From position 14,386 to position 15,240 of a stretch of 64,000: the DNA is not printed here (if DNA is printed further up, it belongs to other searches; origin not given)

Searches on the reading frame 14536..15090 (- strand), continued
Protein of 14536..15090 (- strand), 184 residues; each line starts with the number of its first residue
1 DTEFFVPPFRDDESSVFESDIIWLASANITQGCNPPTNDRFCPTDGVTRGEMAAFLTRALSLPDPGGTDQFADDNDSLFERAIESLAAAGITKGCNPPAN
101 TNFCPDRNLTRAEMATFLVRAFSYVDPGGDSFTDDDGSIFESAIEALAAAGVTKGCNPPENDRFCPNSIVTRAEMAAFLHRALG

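Call 31: fold_search(model_id=the predicted structure, library=pdb)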
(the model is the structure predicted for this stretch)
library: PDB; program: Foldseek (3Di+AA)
matches with E <= 10: 97; with E <= 0.001: 15
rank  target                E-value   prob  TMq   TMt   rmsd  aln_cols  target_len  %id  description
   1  3pyw                  6.3e-09  1.00  0.81  0.84   2.4       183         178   23  The structure of the SLH domain from B. anthracis surface array protein at 1.8A (released 2011-04-27)
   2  7sv3                  2.2e-08  1.00  0.73  0.78   3.4       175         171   20  Crystal structure of SpaA-SLH in complex with 4,6-Pyr-beta-D-ManNAc-(1->4)-beta-D-GlcNAcOMe (released 2022-03-09)
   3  6bt4                  2.3e-08  1.00  0.76  0.84   2.2       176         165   23  Crystal structure of the SLH domain of Sap from Bacillus anthracis in complex with a pyruvylated SCWP unit (released 2018-03-21)
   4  6cwh_C                2.3e-08  1.00  0.71  0.79   3.3       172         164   22  Crystal structure of SpaA-SLH in complex with 4,6-Pyr-beta-D-ManNAcOMe (P1) (released 2018-08-15)
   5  6cwf_A                3.3e-08  1.00  0.72  0.80   3.5       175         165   22  Crystal structure of SpaA-SLH in complex with 4,6-Pyr-beta-D-ManNAcOMe (released 2018-08-15)
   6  6cwr                  3.3e-08  1.00  0.71  0.78   3.6       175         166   20  Crystal structure of SpaA-SLH/G46A/G109A in complex with 4,6-Pyr-beta-D-ManNAcOMe (released 2018-08-15)
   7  6cwc_B                5.6e-08  1.00  0.72  0.80   3.2       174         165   21  Crystal structure of SpaA-SLH (released 2018-08-15)
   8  7sv4                  6.7e-08  1.00  0.72  0.78   3.0       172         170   21  Crystal structure of SpaA-SLH in complex with 4,6-Pyr-beta-D-ManNAc-(1->4)-beta-D-GlcNAc-(1->3)-4,6-Pyr-beta-D-ManNAcOMe (released 2022-03-09)
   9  7sv6                  7.4e-08  1.00  0.72  0.80   3.3       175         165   20  Crystal structure of SpaA-SLH/G46A/G109A in complex with 4,6-Pyr-beta-D-ManNAc-(1->4)-beta-D-GlcNAcOMe (released 2022-03-09)
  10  6cwc_A                9.8e-08  1.00  0.71  0.79   3.6       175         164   21  Crystal structure of SpaA-SLH (released 2018-08-15)
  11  6cwm                  1.4e-07  1.00  0.71  0.76   3.6       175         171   20  Crystal structure of SpaA-SLH/G109A (released 2018-08-15)
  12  7sv5_A                3.3e-07  1.00  0.70  0.77   3.3       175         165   22  Crystal structure of SpaA-SLH/G109A in complex with 4,6-Pyr-beta-D-ManNAc-(1->4)-beta-D-GlcNAcOMe (released 2022-03-09)
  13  7sv5_B                4.8e-07  1.00  0.71  0.79   3.4       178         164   22  Crystal structure of SpaA-SLH/G109A in complex with 4,6-Pyr-beta-D-ManNAc-(1->4)-beta-D-GlcNAcOMe (released 2022-03-09)
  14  6cwn                  1.2e-06  1.00  0.70  0.78   3.2       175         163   22  Crystal structure of SpaA-SLH/G109A in complex with 4,6-Pyr-beta-D-ManNAcOMe (released 2018-08-15)
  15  6cwl_B                4.1e-06  1.00  0.67  0.84   2.7       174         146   20  Crystal structure of SpaA-SLH in complex with beta-D-GlcNAc-(1->3)-4,6-Pyr-beta-D-ManNAcOMe (released 2018-08-15)
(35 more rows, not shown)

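Call 38: search_protein_families(library=pfam, proteins=[L070:4414-5349:-, L014:4109-5416:+, L048:16377-17666:-, L010:4650-5642:-, L056:6267-8111:+, L065:8893-9462:+, L069:11399-12487:-, L032:10627-11919:+, L036:17133-18194:+], max_evalue=0.01)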
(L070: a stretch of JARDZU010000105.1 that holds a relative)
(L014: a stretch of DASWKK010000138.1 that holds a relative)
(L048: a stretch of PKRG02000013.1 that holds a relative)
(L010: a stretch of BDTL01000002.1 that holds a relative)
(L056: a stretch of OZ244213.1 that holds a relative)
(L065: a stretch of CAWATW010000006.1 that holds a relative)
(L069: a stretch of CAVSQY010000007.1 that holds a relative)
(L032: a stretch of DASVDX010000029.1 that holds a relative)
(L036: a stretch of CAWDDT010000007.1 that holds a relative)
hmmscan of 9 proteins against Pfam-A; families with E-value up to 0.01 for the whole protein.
L070:4414-5349:- (312 aa): 4 families
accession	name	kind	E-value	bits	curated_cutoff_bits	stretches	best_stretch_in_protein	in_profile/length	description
PF00005.33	ABC_tran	-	2.8e-28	99.7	25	1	35-173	2-137/137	ABC transporter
PF13304.12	AAA_21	-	2.3e-10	41.4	27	1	144-202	237-298/304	AAA domain, putative AbiEii toxin, Type IV TA system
PF13732.12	DrrA1-3_C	-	0.0041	18.2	27.4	1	252-308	26-80/81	ATP-binding protein DrrA1-3-like, C-terminal domain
PF13604.12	AAA_30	-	0.009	16.2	27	0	42-78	16-52/191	AAA domain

L014:4109-5416:+ (436 aa): 4 families
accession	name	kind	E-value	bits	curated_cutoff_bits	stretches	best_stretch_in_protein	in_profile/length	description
PF02518.31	HATPase_c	-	1.5e-27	96.7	26.4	1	325-434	1-110/111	Histidine kinase-, DNA gyrase B-, and HSP90-like ATPase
PF00672.30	HAMP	-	1.4e-12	48.2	25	1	161-211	2-52/53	HAMP domain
PF00512.31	HisKA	-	4.3e-12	46.3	26.9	1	217-280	2-66/66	His Kinase A (phospho-acceptor) domain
PF13581.12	HATPase_c_2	-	0.00019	21.9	27.4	1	338-427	40-123/127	Histidine kinase-like ATPase domain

L048:16377-17666:- (430 aa): 1 family
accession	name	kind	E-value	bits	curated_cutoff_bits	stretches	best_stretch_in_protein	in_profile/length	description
PF00202.27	Aminotran_3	-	1e-95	321.3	30.5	1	27-424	11-403/403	Aminotransferase class-III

L010:4650-5642:- (331 aa): 6 families
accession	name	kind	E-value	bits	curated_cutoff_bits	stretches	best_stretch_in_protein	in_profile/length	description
PF00535.33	Glycos_transf_2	-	3.3e-38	131.7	23.3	1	15-180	1-167/168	Glycosyl transferase family 2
PF13641.12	Glyco_tranf_2_3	-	2.1e-18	67.6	27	1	12-219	1-214/230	Glycosyltransferase like family 2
PF10111.15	Glyco_tranf_2_2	-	6.9e-18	65.5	27.3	1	15-223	1-223/276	Glycosyltransferase like family 2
PF02709.20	Glyco_transf_7C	-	0.00012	22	23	1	161-209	15-65/78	N-terminal domain of galactosyltransferase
PF13506.12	Glyco_transf_21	-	0.002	18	21.7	1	84-211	22-149/174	Glycosyl transferase family 21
PF13632.12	Glyco_trans_2_3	-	0.01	16.1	27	0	99-220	5-127/198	Glycosyl transferase family group 2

L056:6267-8111:+ (615 aa): 0 families

L065:8893-9462:+ (190 aa): 1 family
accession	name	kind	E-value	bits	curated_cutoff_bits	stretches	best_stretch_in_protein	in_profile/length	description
PF02683.22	DsbD_TM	-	0.0013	18.6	27.1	1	7-164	34-199/219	Cytochrome C biogenesis protein transmembrane domain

L069:11399-12487:- (363 aa): 2 families
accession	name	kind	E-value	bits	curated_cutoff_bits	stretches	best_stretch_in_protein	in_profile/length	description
PF00557.29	Peptidase_M24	-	1.2e-63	215.1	23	1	144-343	2-205/208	Metallopeptidase family M24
PF01321.24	Creatinase_N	-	7.7e-19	68.9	22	1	9-135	1-127/128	Creatinase/Prolidase N-terminal domain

L032:10627-11919:+ (431 aa): 5 families
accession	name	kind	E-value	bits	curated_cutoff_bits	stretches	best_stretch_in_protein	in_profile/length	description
PF03721.20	UDPG_MGDP_dh_N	-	9.8e-37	126.8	27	1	16-185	4-178/187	UDP-glucose/GDP-mannose dehydrogenase family, NAD binding domain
PF00984.24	UDPG_MGDP_dh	-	3.9e-33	113.9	25.4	1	208-298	1-92/94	UDP-glucose/GDP-mannose dehydrogenase family, central domain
PF03720.21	UDPG_MGDP_dh_C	-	7.1e-17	62.1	30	1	328-419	3-102/103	UDP-glucose/GDP-mannose dehydrogenase family, UDP binding domain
PF03446.21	NAD_binding_2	-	1.5e-06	28.8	21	1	16-140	3-104/161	NAD binding domain of 6-phosphogluconate dehydrogenase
PF02826.25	2-Hacid_dh_C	-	0.0019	18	25.1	0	13-49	37-73/178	D-isomer specific 2-hydroxyacid dehydrogenase, NAD binding domain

L036:17133-18194:+ (354 aa): 4 families
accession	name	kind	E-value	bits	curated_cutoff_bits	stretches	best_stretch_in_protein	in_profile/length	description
PF13692.12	Glyco_trans_1_4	-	5.5e-14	53.1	27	1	178-318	4-142/142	Glycosyl transferases group 1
PF00534.26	Glycos_transf_1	-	3.2e-09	37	26.4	1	177-323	17-163/172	Glycosyl transferases group 1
PF13524.12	Glyco_trans_1_2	-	9.9e-05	22.8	25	1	204-321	16-117/144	Glycosyl transferase-like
PF13439.12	Glyco_transf_4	-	0.0007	20.1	28.5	1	51-139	51-139/170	Glycosyltransferase Family 4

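Call 40: search_protein_families(library=pfam, proteins=[L032:13003-13764:+, L032:14052-16040:+, L032:16070-17356:+, L032:17275-18873:-, L032:19080-20528:-, L036:19177-19692:-, L036:19723-20532:-, L036:4627-7149:+, L036:7164-9788:+, L065:4668-8108:+], max_evalue=0.01)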
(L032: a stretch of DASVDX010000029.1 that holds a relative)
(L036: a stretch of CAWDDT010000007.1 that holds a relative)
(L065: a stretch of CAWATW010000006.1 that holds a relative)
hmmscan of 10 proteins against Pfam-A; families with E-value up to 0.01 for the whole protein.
L032:13003-13764:+ (254 aa): 0 families

L032:14052-16040:+ (663 aa): 2 families
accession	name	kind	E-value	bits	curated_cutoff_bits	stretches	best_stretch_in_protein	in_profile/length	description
PF00883.26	Peptidase_M17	-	7.8e-110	367.4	25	1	353-654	2-310/310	Cytosol aminopeptidase family, catalytic domain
PF02789.23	Peptidase_M17_N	-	8.3e-12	45.6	23.4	1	240-322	33-128/129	Cytosol aminopeptidase family, N-terminal domain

L032:16070-17356:+ (429 aa): 1 family
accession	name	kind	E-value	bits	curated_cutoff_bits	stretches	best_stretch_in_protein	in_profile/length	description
PF02397.22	Bac_transf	-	1.8e-60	204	27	1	241-423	1-178/179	Bacterial sugar transferase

L032:17275-18873:- (533 aa): 0 families

L032:19080-20528:- (483 aa): 2 families
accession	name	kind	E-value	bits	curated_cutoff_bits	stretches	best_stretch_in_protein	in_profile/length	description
PF03793.24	PASTA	-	3.1e-26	91.5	23.2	2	305-365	2-64/64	PASTA domain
PF00905.27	Transpeptidase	-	5.3e-24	85.4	22.1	1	2-261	13-283/299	Penicillin binding protein transpeptidase domain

L036:19177-19692:- (172 aa): 1 family
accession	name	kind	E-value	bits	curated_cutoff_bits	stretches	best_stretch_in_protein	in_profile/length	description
PF04167.18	DUF402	-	2.7e-17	63.1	23.9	1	56-117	4-68/68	Protein of unknown function (DUF402)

L036:19723-20532:- (270 aa): 1 family
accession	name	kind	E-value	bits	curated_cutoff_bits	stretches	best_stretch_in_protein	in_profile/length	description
PF02775.26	TPP_enzyme_C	-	1.4e-30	106.5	21.9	1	2-133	27-151/151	Thiamine pyrophosphate enzyme, C-terminal TPP binding domain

L036:4627-7149:+ (841 aa): 2 families
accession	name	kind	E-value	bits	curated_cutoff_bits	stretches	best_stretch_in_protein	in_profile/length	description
PF13524.12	Glyco_trans_1_2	-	3.3e-17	63.2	25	1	592-702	28-143/144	Glycosyl transferase-like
PF13439.12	Glyco_transf_4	-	0.00016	22.2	28.5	1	269-359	8-87/170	Glycosyltransferase Family 4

L036:7164-9788:+ (875 aa): 5 families
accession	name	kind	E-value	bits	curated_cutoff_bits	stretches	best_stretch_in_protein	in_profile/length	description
PF00535.33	Glycos_transf_2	-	6.4e-31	108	23.3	2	27-144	2-119/168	Glycosyl transferase family 2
PF04230.19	PS_pyruv_trans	-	2.4e-16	60.9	25.3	1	568-806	1-278/280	Polysaccharide pyruvyl transferase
PF10111.15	Glyco_tranf_2_2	-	4.1e-15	56.4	27.3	1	27-116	2-94/276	Glycosyltransferase like family 2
PF13641.12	Glyco_tranf_2_3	-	7.7e-15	56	27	1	23-256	1-214/230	Glycosyltransferase like family 2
PF02709.20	Glyco_transf_7C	-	1e-07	31.9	23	1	198-241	17-60/78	N-terminal domain of galactosyltransferase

L065:4668-8108:+ (1147 aa): 0 families

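Call 43: find_homologous_proteins(query=L036:8820-9785:+, max_evalue=0.00001)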
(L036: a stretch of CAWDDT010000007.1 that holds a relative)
Query L036:8820-9785:+ (322 aa): 145 proteins with E <= 0.00001 among 8000 candidates; the best 120 are listed.
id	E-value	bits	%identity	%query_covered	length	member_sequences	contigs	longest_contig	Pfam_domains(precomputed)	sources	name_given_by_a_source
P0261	4.0e-144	498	72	100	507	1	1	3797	PF04230.20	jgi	jgi:hypothetical protein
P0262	2.7e-140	485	68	99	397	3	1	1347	PF04230.20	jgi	jgi:polysaccharide pyruvyl transferase WcaK-like protein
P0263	1.6e-139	483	70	99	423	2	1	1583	PF04230.20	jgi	jgi:hypothetical protein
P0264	6.9e-136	471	70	97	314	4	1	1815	PF04230.20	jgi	jgi:hypothetical protein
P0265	3.7e-130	452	68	93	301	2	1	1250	PF04230.20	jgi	jgi:polysaccharide pyruvyl transferase WcaK-like protein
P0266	1.2e-124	434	67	93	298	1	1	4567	PF04230.20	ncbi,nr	ncbi:MAG: polysaccharide pyruvyl transferase family protein, partial [Actinomycetota bacterium]|nr:p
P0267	3.5e-116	406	73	82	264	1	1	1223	PF04230.20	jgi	jgi:polysaccharide pyruvyl transferase WcaK-like protein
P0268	1.1e-108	381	63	86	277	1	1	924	PF04230.20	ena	-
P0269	1.3e-95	338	52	100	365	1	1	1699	PF04230.20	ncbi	ncbi:MAG: polysaccharide pyruvyl transferase family protein, partial [Acidimicrobiia bacterium]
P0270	1.8e-94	335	53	99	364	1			PF04230.20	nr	nr:hypothetical protein [Acidimicrobiia bacterium]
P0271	4.5e-94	333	54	98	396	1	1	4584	PF04230.20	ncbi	ncbi:MAG: polysaccharide pyruvyl transferase family protein, partial [Acidimicrobiia bacterium]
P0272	5.7e-91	323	50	98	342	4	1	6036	PF04230.20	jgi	jgi:polysaccharide pyruvyl transferase WcaK-like protein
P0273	1.3e-89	319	51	99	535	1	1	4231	PF04230.20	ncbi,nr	ncbi:MAG: polysaccharide pyruvyl transferase family protein, partial [Acidimicrobiia bacterium]|nr:p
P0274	6.9e-89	316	54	91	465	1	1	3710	PF04230.20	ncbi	ncbi:MAG: polysaccharide pyruvyl transferase family protein, partial [Acidimicrobiia bacterium]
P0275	1.0e-88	316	52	84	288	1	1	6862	PF04230.20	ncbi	-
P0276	5.4e-88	313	50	98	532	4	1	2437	PF04230.20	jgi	jgi:hypothetical protein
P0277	2.0e-87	311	49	98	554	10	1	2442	PF04230.20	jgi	jgi:hypothetical protein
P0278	4.0e-86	307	48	99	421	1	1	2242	PF04230.20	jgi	jgi:hypothetical protein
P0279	1.2e-85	306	50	95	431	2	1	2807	PF04230.20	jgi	jgi:hypothetical protein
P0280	3.9e-84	301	48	96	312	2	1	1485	PF04230.20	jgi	jgi:polysaccharide pyruvyl transferase WcaK-like protein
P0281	8.1e-84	300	46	99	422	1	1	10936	PF04230.20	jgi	jgi:hypothetical protein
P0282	2.6e-83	298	48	98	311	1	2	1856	PF04230.20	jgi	jgi:polysaccharide pyruvyl transferase WcaK-like protein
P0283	6.5e-82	293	47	99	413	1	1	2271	PF04230.20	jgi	jgi:hypothetical protein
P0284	1.1e-80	289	51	91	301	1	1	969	PF04230.20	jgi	jgi:polysaccharide pyruvyl transferase WcaK-like protein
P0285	1.4e-80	289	48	99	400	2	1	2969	PF04230.20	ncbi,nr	ncbi:MAG TPA: polysaccharide pyruvyl transferase family protein, partial [Acidimicrobiia bacterium]|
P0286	2.6e-80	288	48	94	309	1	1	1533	PF04230.20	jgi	jgi:polysaccharide pyruvyl transferase WcaK-like protein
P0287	7.5e-79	283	63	73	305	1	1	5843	PF04230.20,PF00293.35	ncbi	-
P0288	1.9e-78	282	49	92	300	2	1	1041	PF04230.20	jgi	jgi:hypothetical protein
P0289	6.0e-78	280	48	99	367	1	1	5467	PF04230.20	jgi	jgi:hypothetical protein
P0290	2.7e-77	278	49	85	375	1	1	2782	PF04230.20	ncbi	ncbi:MAG: polysaccharide pyruvyl transferase family protein, partial [Acidimicrobiia bacterium]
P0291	7.4e-77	277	50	83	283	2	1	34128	PF04230.20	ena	-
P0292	9.0e-77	276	62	66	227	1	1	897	PF04230.20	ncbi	-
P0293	1.2e-76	276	47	98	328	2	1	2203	PF04230.20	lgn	-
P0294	6.7e-76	274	48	99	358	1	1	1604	PF04230.20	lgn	-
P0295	7.0e-73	264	44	98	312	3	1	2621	PF04230.20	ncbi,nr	ncbi:MAG: polysaccharide pyruvyl transferase family protein, partial [Acidimicrobiia bacterium]|nr:p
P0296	1.7e-72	262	49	85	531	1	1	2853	PF04230.20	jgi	jgi:hypothetical protein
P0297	1.1e-71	260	49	93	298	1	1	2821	PF04230.20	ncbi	-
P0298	1.3e-70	256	48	87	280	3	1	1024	PF04230.20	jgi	jgi:polysaccharide pyruvyl transferase WcaK-like protein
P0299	4.4e-68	248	48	93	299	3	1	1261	PF04230.20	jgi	jgi:hypothetical protein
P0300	2.9e-67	245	50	80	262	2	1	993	PF04230.20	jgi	jgi:polysaccharide pyruvyl transferase WcaK-like protein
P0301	5.4e-60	221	46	73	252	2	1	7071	PF04230.20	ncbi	-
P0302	8.2e-55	204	47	72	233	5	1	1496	PF04230.20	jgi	jgi:polysaccharide pyruvyl transferase WcaK-like protein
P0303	8.5e-55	204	56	58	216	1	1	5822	PF04230.20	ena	-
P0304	1.2e-44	171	48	67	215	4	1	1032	PF04230.20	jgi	jgi:polysaccharide pyruvyl transferase WcaK-like protein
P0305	2.4e-44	170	37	95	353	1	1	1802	PF04230.20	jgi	jgi:polysaccharide pyruvyl transferase WcaK-like protein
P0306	9.9e-37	145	36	98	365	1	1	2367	PF04230.20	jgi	jgi:polysaccharide pyruvyl transferase WcaK-like protein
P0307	1.2e-36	145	32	99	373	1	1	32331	PF04230.20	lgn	-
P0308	2.4e-35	140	33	94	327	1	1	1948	PF04230.20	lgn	-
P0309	2.7e-35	140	36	90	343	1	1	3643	PF04230.20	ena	-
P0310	6.2e-35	139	34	98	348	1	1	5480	PF04230.20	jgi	-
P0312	2.0e-34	137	34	94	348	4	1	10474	PF04230.20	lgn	-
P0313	2.6e-33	134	35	92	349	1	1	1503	PF04230.20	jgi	jgi:polysaccharide pyruvyl transferase WcaK-like protein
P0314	2.7e-33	134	31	99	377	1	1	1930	PF04230.20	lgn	-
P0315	8.3e-33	132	36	98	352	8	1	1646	PF04230.20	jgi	jgi:polysaccharide pyruvyl transferase WcaK-like protein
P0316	1.1e-32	132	35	98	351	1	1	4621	PF04230.20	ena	-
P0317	2.7e-32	130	34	87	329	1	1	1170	PF04230.20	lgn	-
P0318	7.5e-32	129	35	93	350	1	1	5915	PF04230.20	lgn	-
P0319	1.2e-31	128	35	94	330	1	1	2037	PF04230.20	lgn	-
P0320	3.3e-31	127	34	96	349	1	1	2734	PF04230.20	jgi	jgi:hypothetical protein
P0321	4.7e-31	126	34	98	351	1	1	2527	PF04230.20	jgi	jgi:polysaccharide pyruvyl transferase WcaK-like protein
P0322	5.3e-31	126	34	94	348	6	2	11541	PF04230.20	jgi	jgi:polysaccharide pyruvyl transferase WcaK-like protein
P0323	6.0e-31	126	34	87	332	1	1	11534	PF04230.20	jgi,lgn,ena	-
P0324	8.0e-31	126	29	98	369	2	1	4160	PF04230.20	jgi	-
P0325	9.8e-31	125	36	88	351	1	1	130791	PF04230.20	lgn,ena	-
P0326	1.0e-30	125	34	92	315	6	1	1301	PF04230.20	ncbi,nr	ncbi:MAG: polysaccharide pyruvyl transferase family protein, partial [Candidatus Omnitrophica bacter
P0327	1.8e-30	124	34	93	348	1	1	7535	PF04230.20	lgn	-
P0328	1.9e-30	124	36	87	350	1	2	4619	PF04230.20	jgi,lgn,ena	-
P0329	2.3e-30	124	34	96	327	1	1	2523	PF04230.20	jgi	jgi:polysaccharide pyruvyl transferase WcaK-like protein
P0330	2.3e-30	124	32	96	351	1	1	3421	PF04230.20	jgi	jgi:polysaccharide pyruvyl transferase WcaK-like protein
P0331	2.6e-30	124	28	95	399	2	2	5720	PF04230.20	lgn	-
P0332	5.0e-30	123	33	96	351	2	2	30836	PF04230.20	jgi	jgi:polysaccharide pyruvyl transferase WcaK-like protein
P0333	5.6e-30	123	32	97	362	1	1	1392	PF04230.20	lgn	-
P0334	6.4e-30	123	33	87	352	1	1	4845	PF04230.20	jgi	jgi:polysaccharide pyruvyl transferase WcaK-like protein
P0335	7.7e-30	122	27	94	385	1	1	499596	PF04230.20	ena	-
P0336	7.7e-30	122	35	93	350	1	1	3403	PF04230.20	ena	-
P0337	8.5e-30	122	36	84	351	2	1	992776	PF04230.20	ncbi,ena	-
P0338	1.1e-29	122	29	98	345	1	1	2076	PF04230.20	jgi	jgi:polysaccharide pyruvyl transferase WcaK-like protein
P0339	1.6e-29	121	33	96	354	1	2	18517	PF04230.20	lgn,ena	-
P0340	1.8e-29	121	33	90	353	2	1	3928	PF04230.20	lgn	-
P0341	2.4e-29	121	33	98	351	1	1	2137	PF04230.20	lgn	-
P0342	2.9e-29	120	27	94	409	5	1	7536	PF04230.20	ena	-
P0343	3.1e-29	120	37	87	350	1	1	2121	PF04230.20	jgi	jgi:hypothetical protein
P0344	3.3e-29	120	34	100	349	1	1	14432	PF04230.20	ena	-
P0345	5.1e-29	120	34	86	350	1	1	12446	PF04230.20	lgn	-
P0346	1.1e-28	119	33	88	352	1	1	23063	PF04230.20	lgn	-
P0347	1.3e-28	118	35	89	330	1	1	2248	PF04230.20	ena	-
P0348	3.6e-28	117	32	98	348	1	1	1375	PF04230.20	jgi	jgi:polysaccharide pyruvyl transferase WcaK-like protein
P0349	3.7e-28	117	31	95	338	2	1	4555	PF04230.20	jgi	jgi:polysaccharide pyruvyl transferase WcaK-like protein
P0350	5.0e-28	116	28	77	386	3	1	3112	PF04230.20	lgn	-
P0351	7.9e-28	116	37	73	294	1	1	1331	PF04230.20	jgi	-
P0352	8.9e-28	116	35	94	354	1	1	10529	PF04230.20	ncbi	ncbi:MAG: polysaccharide pyruvyl transferase family protein [Actinocatenispora sp.]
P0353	3.8e-27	113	32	98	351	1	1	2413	PF04230.20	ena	-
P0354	4.7e-27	113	29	98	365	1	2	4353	PF04230.20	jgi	jgi:hypothetical protein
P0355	8.8e-27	112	34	79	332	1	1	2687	PF04230.20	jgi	jgi:polysaccharide pyruvyl transferase WcaK-like protein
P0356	9.3e-27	112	27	87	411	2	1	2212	PF04230.20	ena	-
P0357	1.0e-26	112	29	98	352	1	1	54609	PF04230.20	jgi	jgi:hypothetical protein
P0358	1.1e-26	112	32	99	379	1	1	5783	PF04230.20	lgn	-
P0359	1.4e-26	112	36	75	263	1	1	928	PF04230.20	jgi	jgi:polysaccharide pyruvyl transferase WcaK-like protein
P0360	2.0e-26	111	27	99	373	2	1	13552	PF04230.20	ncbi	ncbi:MAG: polysaccharide pyruvyl transferase family protein [Elainellaceae cyanobacterium]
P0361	2.4e-26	111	27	99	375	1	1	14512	PF04230.20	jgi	jgi:polysaccharide pyruvyl transferase WcaK-like protein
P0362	3.0e-26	111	28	99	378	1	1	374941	PF04230.20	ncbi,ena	-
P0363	3.5e-26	110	33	75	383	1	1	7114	PF04230.20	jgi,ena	-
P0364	3.6e-26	110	32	94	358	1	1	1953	PF04230.20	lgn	-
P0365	6.4e-26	109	31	94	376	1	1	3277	PF04230.20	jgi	jgi:polysaccharide pyruvyl transferase WcaK-like protein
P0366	7.1e-26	109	32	97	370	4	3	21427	PF04230.20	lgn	-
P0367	7.6e-26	109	29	98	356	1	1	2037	PF04230.20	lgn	-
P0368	8.9e-26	109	28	99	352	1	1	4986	PF04230.20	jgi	jgi:hypothetical protein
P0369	1.2e-25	109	29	98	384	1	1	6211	PF04230.20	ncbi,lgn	ncbi:MAG: polysaccharide pyruvyl transferase family protein [Cyanobacteria bacterium P01_A01_bin.135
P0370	2.7e-25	107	33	94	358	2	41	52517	PF04230.20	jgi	jgi:polysaccharide pyruvyl transferase WcaK-like protein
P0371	5.3e-25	106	33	95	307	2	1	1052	PF04230.20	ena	-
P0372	1.2e-24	105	28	84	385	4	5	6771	PF04230.20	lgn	-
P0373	1.6e-24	105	29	98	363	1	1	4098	PF04230.20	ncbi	-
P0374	2.5e-24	104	31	98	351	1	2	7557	PF04230.20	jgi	jgi:polysaccharide pyruvyl transferase WcaK-like protein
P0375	4.5e-24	103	31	85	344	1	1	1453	PF04230.20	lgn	-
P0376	4.7e-24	103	30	86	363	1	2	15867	PF04230.20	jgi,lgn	-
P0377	2.6e-23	101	28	98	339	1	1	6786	PF04230.20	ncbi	ncbi:polysaccharide pyruvyl transferase family protein [Xanthomonas perforans]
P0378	2.9e-23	101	31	87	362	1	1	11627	PF04230.20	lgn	-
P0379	7.1e-23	99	30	98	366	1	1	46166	PF04230.20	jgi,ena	-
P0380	8.5e-23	99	30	83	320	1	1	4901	PF04230.20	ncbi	-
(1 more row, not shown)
